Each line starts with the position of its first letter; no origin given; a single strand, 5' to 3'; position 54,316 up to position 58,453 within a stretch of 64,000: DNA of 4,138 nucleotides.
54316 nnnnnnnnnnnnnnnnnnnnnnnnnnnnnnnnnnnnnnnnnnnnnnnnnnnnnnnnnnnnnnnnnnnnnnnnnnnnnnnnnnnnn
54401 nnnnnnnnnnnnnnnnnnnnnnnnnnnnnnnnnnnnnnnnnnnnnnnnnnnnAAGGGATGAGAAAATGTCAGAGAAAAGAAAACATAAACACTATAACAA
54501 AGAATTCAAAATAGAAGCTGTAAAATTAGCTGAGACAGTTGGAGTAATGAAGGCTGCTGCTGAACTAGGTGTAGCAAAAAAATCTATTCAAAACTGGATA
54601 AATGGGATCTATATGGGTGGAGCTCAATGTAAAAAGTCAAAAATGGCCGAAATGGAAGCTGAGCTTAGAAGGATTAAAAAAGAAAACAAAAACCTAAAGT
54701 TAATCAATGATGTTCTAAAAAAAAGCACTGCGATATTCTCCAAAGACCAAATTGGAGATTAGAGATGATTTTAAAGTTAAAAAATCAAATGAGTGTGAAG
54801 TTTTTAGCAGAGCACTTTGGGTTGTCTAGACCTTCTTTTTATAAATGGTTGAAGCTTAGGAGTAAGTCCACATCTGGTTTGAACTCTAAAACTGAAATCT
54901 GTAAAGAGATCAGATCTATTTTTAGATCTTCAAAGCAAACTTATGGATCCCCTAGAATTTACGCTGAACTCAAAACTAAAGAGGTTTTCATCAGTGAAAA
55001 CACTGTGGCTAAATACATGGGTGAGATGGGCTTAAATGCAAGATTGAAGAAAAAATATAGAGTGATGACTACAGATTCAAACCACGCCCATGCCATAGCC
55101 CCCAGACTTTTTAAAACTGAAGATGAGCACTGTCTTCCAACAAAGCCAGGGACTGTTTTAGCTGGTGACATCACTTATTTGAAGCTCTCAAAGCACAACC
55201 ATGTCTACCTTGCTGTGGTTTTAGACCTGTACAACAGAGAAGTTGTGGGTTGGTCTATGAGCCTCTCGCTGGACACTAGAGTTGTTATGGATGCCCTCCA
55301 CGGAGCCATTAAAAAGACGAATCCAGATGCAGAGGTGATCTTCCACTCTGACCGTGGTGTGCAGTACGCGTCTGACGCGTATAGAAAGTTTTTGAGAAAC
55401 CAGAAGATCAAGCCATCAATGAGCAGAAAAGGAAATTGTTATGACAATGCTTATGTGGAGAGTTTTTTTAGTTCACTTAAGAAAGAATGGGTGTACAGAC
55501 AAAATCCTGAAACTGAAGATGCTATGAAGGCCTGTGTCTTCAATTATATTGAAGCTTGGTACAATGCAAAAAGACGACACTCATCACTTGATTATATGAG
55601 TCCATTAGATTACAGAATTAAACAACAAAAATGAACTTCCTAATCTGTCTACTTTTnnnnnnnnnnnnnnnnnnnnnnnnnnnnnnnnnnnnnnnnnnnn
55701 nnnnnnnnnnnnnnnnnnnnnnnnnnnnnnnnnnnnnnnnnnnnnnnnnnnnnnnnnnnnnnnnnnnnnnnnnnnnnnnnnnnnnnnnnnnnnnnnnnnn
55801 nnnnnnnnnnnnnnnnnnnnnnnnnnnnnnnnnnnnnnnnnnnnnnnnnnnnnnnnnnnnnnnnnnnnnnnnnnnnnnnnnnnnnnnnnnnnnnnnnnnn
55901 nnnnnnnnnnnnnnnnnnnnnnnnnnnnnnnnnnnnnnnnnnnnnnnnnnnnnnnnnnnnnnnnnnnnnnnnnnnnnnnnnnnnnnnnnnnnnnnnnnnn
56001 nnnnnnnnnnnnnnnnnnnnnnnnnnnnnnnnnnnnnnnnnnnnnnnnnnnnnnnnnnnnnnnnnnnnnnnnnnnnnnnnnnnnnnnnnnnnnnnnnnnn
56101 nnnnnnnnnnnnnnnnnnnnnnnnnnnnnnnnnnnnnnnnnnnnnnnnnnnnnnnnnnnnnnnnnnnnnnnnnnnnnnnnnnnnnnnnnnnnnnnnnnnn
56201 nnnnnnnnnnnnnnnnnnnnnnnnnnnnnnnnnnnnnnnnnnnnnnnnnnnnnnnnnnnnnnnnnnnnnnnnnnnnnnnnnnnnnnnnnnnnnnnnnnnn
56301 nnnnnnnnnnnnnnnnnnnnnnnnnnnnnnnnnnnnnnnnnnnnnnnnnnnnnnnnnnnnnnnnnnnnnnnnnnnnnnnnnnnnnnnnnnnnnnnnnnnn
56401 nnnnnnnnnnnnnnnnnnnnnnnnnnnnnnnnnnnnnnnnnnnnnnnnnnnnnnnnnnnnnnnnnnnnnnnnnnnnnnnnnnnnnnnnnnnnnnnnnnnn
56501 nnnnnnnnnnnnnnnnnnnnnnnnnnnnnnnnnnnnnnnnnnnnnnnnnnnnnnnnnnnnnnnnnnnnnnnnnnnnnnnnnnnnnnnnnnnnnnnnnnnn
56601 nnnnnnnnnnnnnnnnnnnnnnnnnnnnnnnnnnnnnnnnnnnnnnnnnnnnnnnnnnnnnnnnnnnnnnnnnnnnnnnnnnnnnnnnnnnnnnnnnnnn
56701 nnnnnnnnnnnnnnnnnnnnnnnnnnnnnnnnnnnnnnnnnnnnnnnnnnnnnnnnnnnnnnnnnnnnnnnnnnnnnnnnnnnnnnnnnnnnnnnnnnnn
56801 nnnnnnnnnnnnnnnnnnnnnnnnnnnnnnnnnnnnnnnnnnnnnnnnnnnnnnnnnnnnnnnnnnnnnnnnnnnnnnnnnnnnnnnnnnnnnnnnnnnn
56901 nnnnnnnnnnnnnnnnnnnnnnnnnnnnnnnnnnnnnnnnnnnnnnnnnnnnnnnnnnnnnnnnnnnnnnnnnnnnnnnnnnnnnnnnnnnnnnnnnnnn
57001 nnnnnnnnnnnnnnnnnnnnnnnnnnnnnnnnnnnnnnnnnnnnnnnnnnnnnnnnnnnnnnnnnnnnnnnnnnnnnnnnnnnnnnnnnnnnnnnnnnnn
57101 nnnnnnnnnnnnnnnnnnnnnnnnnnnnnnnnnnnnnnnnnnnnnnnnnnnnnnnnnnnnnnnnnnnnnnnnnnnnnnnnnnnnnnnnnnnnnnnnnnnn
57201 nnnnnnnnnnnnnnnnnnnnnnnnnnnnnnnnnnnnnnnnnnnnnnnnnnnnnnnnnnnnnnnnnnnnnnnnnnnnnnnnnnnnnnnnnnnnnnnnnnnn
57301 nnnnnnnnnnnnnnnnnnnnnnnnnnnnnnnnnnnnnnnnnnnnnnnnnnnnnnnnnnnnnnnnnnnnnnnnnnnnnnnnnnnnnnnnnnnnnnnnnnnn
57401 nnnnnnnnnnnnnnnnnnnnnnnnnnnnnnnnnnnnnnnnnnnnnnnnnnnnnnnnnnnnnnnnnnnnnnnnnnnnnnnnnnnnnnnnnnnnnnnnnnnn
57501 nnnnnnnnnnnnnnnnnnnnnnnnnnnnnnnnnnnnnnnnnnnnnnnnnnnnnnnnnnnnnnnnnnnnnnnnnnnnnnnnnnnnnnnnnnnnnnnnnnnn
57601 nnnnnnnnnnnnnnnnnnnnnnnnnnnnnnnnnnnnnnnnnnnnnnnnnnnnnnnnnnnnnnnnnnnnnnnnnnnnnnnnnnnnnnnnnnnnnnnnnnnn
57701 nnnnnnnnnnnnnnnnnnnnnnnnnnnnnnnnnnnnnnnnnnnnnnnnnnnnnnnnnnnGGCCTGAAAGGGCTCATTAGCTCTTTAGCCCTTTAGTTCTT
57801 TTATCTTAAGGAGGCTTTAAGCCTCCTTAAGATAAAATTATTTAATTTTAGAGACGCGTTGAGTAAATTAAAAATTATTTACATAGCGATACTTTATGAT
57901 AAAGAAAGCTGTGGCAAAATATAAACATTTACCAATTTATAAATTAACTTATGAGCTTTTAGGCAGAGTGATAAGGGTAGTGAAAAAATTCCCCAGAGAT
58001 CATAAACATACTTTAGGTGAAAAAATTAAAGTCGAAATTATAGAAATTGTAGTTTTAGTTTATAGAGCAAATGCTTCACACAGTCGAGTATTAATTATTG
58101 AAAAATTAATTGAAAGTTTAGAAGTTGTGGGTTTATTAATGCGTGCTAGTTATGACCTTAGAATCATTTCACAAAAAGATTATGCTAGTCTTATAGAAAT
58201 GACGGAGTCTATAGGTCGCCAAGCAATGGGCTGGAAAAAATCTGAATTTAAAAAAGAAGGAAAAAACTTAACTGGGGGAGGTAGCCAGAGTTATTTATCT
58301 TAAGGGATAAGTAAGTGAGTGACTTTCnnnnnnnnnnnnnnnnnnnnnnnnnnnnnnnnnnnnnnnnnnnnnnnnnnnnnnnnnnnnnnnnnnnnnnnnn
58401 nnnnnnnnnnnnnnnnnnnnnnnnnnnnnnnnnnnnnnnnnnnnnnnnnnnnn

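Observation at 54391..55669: Intact IS3-family element splits the DGR target gene but leaves a VR-bearing ORF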

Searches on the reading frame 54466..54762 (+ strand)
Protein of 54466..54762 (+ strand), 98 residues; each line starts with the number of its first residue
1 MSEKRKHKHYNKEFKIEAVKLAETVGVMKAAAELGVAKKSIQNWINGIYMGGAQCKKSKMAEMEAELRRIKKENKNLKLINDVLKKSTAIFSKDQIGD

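Call 5: search_protein_families(library=pfam, proteins=[window:54466-54762:+], max_evalue=0.01)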
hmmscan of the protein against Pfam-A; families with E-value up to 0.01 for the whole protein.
window:54466-54762:+ (98 aa): 6 families
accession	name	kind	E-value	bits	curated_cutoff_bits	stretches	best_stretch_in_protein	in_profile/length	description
PF01527.26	HTH_Tnp_1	-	4e-09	37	24.1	1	5-75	2-75/75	Transposase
PF13551.12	HTH_29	-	0.0014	19.1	28.1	1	16-52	2-40/64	Winged helix-turn helix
PF06696.16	Strep_SA_rep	-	0.0064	16.9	26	0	59-75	6-22/25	Streptococcal surface antigen repeat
PF08650.15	DASH_Dad4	-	0.0087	16.5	29.8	0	58-85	25-52/71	DASH complex subunit Dad4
PF24692.1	DUF7659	-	0.0091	16.5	27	1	29-76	29-74/135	Family of unknown function (DUF7659)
PF13518.12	HTH_28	-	0.0094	16.5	25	0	14-46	1-34/52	Helix-turn-helix domain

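Call 12: search_protein_families(library=ncbifam, proteins=[window:54466-54762:+], max_evalue=0.001)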
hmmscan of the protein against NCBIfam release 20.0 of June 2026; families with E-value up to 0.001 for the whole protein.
window:54466-54762:+ (98 aa): 1 family
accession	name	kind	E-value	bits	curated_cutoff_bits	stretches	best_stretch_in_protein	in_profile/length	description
NF033516.0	transpos_IS3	equivalog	7.8e-11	41.8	160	1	13-92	1-86/369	IS3 family transposase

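Call 27: list_cluster_members(proteins=[P0053, P0047, window:54466-54762:+])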
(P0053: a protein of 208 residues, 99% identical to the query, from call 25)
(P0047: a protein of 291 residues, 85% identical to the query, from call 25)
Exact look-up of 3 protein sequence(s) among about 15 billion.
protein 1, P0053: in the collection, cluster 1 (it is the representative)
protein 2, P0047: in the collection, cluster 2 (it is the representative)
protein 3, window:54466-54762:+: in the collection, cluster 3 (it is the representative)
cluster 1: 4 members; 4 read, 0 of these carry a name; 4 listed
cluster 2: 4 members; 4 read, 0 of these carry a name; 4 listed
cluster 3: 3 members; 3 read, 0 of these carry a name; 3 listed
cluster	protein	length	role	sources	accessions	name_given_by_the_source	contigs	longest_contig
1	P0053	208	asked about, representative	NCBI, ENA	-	-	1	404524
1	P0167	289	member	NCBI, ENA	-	-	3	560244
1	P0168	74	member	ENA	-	-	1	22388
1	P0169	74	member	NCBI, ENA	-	-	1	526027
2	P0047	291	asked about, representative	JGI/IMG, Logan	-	-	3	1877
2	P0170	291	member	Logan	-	-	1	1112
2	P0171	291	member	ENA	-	-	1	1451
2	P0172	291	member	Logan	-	-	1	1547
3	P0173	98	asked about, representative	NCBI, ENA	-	-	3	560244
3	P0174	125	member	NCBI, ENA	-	-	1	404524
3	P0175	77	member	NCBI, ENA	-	-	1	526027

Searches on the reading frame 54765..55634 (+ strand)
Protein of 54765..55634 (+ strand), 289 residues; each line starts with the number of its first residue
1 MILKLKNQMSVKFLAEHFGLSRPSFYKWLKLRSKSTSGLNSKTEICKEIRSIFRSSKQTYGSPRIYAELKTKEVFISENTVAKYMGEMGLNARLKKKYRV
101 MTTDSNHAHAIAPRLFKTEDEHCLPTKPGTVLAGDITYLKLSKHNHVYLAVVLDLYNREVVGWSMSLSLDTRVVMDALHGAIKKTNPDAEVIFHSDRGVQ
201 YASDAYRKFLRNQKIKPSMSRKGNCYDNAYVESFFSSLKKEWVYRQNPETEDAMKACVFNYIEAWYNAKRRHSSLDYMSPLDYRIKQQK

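Call 5: search_protein_families(library=pfam, proteins=[window:54765-55634:+], max_evalue=0.01)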
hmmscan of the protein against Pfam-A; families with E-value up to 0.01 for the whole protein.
window:54765-55634:+ (289 aa): 7 families
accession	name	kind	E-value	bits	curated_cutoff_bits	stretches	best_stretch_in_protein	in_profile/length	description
PF00665.32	rve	-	1.5e-24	86.6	32.6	1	126-225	2-102/102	Integrase core domain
PF13333.12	rve_2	-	1.2e-14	54.6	22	1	232-286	1-54/56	Integrase core domain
PF13276.12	HTH_21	-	2.9e-14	53.5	28.1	1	45-98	6-60/60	HTH-like domain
PF13683.12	rve_3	-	6.3e-14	51.9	26.5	1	214-280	2-67/67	Integrase core domain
PF13518.12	HTH_28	-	0.00081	19.9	25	1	2-31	6-35/52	Helix-turn-helix domain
PF13384.12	HTH_23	-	0.002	18.3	24.6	1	2-31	11-40/50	Homeodomain-like domain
PF13443.12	HTH_26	-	0.0069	17.1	22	0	6-34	8-36/63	Cro/C1-type HTH DNA-binding domain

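Call 11: find_encoding_contigs(protein=window:54765-55634:+, flank=3000, max_places=10)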
Protein window:54765-55634:+ (289 aa): no gene with exactly this product is on record in the collection.

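Call 12: search_protein_families(library=ncbifam, proteins=[window:54765-55634:+], max_evalue=0.001)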
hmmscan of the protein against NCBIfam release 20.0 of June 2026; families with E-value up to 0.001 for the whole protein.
window:54765-55634:+ (289 aa): 5 families
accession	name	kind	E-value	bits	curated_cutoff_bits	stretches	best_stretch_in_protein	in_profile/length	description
NF033516.0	transpos_IS3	equivalog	4.1e-90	302.7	160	1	2-284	94-369/369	IS3 family transposase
NF033577.2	transpos_IS481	equivalog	4.5e-31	108.4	224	1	5-282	10-282/284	IS481 family transposase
NF006918.0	PRK09409.1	subfamily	5e-08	32.9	597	1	145-284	142-285/301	IS2 transposase TnpB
NF033546.1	transpos_IS21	equivalog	0.00011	21.8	160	0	173-270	181-270/294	IS21 family transposase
NF033545.0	transpos_IS630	equivalog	0.0008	18.9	100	0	2-104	5-123/299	IS630 family transposase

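Call 25: find_homologous_proteins(query=window:54765-55634:+, max_evalue=1e-30)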
Query window:54765-55634:+ (289 aa): 7808 proteins with E <= 1e-30 among 8000 candidates; the best 120 are listed.
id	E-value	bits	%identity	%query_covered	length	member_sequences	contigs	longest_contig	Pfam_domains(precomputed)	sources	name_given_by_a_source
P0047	7.3e-163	559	85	99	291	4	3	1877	PF00665.33,PF13333.13,PF13683.13,PF13276.13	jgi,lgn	-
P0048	1.0e-147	509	78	100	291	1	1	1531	PF00665.33,PF13333.13,PF13683.13,PF13276.13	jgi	-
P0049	2.4e-147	508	78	99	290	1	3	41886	PF00665.33,PF13333.13,PF13683.13,PF13276.13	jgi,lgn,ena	-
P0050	1.3e-143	495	75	100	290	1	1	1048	PF00665.33,PF13333.13,PF13683.13,PF13276.13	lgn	-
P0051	1.5e-142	492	74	100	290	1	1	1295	PF00665.33,PF13333.13,PF13683.13,PF13276.13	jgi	jgi:putative transposase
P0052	3.0e-140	484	73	100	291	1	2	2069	PF00665.33,PF13333.13,PF13683.13,PF13276.13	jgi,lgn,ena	-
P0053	4.1e-134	464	99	71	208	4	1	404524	PF00665.33,PF13333.13,PF13683.13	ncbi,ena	-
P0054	3.1e-130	452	73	98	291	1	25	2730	PF00665.33,PF13333.13,PF13683.13,PF13276.13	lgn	-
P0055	2.6e-126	439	68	98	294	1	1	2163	PF00665.33,PF13333.13,PF13683.13,PF13276.13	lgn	-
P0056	5.3e-124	431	68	100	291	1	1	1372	PF00665.33,PF13333.13,PF13683.13,PF13276.13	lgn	-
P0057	1.8e-121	423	78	80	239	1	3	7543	PF00665.33,PF13333.13,PF13683.13,PF13276.13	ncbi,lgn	-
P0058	3.9e-121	422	65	98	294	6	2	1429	PF00665.33,PF13333.13,PF13683.13,PF13276.13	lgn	-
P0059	2.0e-120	419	64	100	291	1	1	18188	PF00665.33,PF13333.13,PF13683.13,PF13276.13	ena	-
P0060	3.4e-120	419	66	98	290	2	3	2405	PF00665.33,PF13333.13,PF13683.13,PF13276.13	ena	-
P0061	4.9e-120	418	64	98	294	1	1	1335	PF00665.33,PF13333.13,PF13683.13,PF13276.13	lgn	-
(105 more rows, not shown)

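Call 35: find_encoding_contigs(protein=P0047, flank=1500, max_places=6)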
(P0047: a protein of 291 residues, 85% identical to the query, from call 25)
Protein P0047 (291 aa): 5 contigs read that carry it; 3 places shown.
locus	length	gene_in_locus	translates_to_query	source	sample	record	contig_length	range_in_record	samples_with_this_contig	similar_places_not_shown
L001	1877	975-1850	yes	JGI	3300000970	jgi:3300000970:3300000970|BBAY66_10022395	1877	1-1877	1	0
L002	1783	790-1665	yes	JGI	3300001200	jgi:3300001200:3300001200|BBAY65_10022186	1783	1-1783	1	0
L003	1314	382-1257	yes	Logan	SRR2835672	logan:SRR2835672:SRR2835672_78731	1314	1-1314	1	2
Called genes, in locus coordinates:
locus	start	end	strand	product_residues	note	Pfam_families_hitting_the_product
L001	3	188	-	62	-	?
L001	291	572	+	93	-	-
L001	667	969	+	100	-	PF01527:HTH_Tnp_1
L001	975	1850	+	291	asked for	PF13276:HTH_21, PF00665:rve, PF13683:rve_3, PF13333:rve_2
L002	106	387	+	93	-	-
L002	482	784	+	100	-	PF01527:HTH_Tnp_1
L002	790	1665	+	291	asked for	PF13276:HTH_21, PF00665:rve, PF13683:rve_3, PF13333:rve_2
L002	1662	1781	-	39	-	?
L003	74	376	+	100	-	PF01527:HTH_Tnp_1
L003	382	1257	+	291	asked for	PF13276:HTH_21, PF00665:rve, PF13683:rve_3, PF13333:rve_2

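Call 36: find_encoding_contigs(protein=P0049, flank=3000, max_places=6)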
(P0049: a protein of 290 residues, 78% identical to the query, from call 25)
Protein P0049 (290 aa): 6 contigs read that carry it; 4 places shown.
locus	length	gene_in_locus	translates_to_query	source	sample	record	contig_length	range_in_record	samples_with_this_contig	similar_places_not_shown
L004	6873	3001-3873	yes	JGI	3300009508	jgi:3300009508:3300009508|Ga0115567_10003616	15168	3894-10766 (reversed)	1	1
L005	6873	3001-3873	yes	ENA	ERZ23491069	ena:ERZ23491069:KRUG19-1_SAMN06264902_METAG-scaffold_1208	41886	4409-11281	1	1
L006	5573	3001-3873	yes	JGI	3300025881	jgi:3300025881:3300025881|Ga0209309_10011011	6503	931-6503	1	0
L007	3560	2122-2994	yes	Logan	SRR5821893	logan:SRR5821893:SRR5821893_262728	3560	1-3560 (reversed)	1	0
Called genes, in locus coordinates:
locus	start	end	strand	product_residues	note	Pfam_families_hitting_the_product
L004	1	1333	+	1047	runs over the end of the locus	PF00873:ACR_tran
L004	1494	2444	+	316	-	PF13442:Cytochrome_CBB3 (faint), PF07635:PSCyt1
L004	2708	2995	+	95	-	PF01527:HTH_Tnp_1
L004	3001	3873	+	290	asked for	PF13276:HTH_21, PF00665:rve, PF13683:rve_3, PF13333:rve_2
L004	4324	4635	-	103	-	PF01909:NTP_transf_2, PF18765:Polbeta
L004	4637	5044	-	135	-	PF08780:NTase_sub_bind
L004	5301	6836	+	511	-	PF02463:SMC_N (faint), PF11398:DUF2813 (weak), PF13175:AAA_15, PF13476:AAA_23, PF13304:AAA_21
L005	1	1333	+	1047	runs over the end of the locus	PF00873:ACR_tran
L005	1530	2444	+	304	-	PF13442:Cytochrome_CBB3 (faint), PF07635:PSCyt1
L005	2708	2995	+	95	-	PF01527:HTH_Tnp_1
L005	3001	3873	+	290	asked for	PF13276:HTH_21, PF00665:rve, PF13683:rve_3, PF13333:rve_2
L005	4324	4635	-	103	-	PF01909:NTP_transf_2, PF18765:Polbeta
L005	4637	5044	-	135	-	PF08780:NTase_sub_bind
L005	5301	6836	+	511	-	PF02463:SMC_N (faint), PF11398:DUF2813 (weak), PF13175:AAA_15, PF13476:AAA_23, PF13304:AAA_21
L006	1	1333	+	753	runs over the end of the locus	?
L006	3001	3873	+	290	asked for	PF13276:HTH_21, PF00665:rve, PF13683:rve_3, PF13333:rve_2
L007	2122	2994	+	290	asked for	PF13276:HTH_21, PF00665:rve, PF13683:rve_3, PF13333:rve_2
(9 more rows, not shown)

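Call 62: search_dna_similar(query=window:54765-55634:+, collection=plasmids, mode=protein, max_rows=8)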
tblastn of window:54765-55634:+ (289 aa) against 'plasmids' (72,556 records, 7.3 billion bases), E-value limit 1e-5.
The search stops at 5000 records and this limit was reached: more records match than are counted here, and every count below describes the 5000 best-scoring records only.
In 1 record(s) the limit of 40 matching pieces per record was reached: places in those records are undercounted.
Records with a match: at least 5000; places in all: 17717; records where one place covers at least 80% of the query: 4778.
Best place of each record, by identity: <60% 5000.
By first word of the organism name: Escherichia 1310; Klebsiella 716; Acinetobacter 340; Enterobacter 233; Citrobacter 177; Salmonella 177; Shigella 162; Enterococcus 144; Bacillus 117; Piscirickettsia 111; and 196 more.
By predicted mobility (MOB-suite, as given by PLSDB): conjugative 2341; non-mobilizable 1366; mobilizable 1293.
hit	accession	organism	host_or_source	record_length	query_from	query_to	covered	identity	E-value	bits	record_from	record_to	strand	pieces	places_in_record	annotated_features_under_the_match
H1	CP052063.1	Bacillus thuringiensis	soil sample,soil sample from Harissa ...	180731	1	286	99%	41.3%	7e-61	215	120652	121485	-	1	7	IS3 family transposase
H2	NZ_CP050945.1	Piscirickettsia salmonis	Salmo salar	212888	2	288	99%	41.1%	8e-61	215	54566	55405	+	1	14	IS3 family transposase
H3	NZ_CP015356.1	Bacillus thuringiensis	Caenorhabditis elegans,whole organism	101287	1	283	98%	41.3%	3e-63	222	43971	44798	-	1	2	IS3 family transposase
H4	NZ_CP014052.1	Vibrio alginolyticus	Environment,seawater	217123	8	283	96%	41.7%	8e-56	201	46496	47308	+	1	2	IS3 family transposase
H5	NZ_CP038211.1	Piscirickettsia salmonis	Salmo salar,ISOLATE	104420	18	288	94%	42.1%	6e-34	220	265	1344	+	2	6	none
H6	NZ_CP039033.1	Piscirickettsia salmonis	Salmo salar,cell culture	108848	18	288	94%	42.1%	6e-34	220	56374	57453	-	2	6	IS3 family transposase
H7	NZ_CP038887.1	Piscirickettsia salmonis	Salmo salar,cell culture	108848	18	288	94%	42.1%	6e-34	220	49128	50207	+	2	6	IS3 family transposase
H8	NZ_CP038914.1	Piscirickettsia salmonis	Oncorhynchus kisutch,cell culture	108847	18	288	94%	42.1%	6e-34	220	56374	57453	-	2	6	IS3 family transposase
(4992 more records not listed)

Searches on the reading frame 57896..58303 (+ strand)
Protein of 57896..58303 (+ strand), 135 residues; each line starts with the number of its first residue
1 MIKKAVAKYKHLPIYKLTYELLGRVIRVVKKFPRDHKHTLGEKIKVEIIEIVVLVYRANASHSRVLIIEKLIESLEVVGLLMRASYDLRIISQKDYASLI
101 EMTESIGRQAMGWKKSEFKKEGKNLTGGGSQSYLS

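Call 5: search_protein_families(library=pfam, proteins=[window:57896-58303:+], max_evalue=0.01)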
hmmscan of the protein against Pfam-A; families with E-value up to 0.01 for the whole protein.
window:57896-58303:+ (135 aa): 2 families
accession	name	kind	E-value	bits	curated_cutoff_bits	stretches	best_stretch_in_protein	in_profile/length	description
PF22296.2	bAvd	-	2e-16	60.9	40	1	16-116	5-106/107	bAvd-like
PF05635.17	23S_rRNA_IVP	-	0.0019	18.8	33.8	1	11-109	2-103/106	23S rRNA-intervening sequence protein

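Call 10: find_encoding_contigs(protein=window:57896-58303:+, flank=10000, max_places=10)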
Protein window:57896-58303:+ (135 aa): no gene with exactly this product is on record in the collection.

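Call 12: search_protein_families(library=ncbifam, proteins=[window:57896-58303:+], max_evalue=0.001)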
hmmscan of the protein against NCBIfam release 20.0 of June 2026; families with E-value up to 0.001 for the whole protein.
window:57896-58303:+ (135 aa): 1 family
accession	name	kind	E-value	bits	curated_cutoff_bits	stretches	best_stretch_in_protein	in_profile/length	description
NF033474.1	DivGenRetAVD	equivalog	5e-16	58.9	80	1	12-115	1-104/104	diversity-generating retroelement protein Avd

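Call 39: list_cluster_members(proteins=[P0176, window:57896-58303:+, window:52731-54452:+, P0167, window:60269-61927:+])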
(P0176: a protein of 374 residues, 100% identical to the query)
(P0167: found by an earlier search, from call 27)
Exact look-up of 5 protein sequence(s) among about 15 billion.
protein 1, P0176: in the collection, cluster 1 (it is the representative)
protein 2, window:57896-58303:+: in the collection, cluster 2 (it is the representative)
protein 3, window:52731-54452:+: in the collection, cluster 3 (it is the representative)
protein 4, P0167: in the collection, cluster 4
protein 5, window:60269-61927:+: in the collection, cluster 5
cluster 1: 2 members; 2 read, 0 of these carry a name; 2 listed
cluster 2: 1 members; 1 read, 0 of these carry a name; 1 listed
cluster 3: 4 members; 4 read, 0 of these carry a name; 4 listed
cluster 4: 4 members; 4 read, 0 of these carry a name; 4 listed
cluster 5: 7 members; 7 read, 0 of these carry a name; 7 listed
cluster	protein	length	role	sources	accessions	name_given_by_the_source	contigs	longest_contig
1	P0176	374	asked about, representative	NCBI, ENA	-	-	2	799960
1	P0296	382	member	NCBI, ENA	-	-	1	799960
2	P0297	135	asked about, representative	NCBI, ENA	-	-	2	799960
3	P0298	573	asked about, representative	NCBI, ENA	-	-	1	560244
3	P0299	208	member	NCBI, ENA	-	-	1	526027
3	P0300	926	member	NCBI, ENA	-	-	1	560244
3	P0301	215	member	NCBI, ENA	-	-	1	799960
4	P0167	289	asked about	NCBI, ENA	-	-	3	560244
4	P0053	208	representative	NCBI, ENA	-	-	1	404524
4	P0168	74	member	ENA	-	-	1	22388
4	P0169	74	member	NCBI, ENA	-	-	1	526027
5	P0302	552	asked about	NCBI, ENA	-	-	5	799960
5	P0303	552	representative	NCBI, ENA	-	-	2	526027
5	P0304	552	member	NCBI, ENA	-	-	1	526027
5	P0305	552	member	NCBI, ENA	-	-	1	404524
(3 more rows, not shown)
